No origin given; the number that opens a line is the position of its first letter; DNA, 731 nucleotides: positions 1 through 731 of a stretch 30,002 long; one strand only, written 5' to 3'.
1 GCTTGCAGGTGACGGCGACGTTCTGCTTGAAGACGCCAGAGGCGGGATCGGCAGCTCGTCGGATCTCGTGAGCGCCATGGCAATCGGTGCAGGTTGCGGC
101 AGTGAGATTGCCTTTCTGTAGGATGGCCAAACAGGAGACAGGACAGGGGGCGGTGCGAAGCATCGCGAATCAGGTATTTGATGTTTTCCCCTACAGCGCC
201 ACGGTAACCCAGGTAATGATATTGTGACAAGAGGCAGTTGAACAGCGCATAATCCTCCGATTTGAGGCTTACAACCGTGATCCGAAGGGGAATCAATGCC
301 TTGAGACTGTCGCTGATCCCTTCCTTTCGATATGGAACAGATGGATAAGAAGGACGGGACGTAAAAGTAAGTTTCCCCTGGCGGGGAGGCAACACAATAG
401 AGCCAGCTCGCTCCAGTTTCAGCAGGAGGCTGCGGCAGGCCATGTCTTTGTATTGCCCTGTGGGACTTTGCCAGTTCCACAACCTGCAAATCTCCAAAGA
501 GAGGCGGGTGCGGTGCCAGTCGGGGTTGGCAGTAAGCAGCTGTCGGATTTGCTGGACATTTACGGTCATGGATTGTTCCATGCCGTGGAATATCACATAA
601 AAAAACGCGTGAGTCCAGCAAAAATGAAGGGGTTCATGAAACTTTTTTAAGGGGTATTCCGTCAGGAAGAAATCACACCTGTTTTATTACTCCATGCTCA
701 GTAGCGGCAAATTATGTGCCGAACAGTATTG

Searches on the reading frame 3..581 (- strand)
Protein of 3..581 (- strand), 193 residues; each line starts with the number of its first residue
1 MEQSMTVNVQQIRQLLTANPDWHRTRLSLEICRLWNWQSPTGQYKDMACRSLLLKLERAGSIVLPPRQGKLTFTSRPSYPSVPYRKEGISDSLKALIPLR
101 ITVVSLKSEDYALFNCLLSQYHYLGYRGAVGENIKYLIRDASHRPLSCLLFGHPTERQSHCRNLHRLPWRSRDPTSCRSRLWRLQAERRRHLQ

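Call 79: search_protein_families(library=pfam, proteins=[window:3-581:-], max_evalue=0.01)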
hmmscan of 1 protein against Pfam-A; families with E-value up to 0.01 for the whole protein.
window:3-581:- (193 aa): 1 family
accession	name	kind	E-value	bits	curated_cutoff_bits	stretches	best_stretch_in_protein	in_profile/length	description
PF14236.12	DruA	-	3.1e-07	30.3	27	1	86-154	37-105/297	Druantia protein DruA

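Call 81: search_protein_families(library=ncbifam, proteins=[window:3-581:-], max_evalue=10)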
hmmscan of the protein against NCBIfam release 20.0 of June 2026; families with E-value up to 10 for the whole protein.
window:3-581:- (193 aa): 0 families
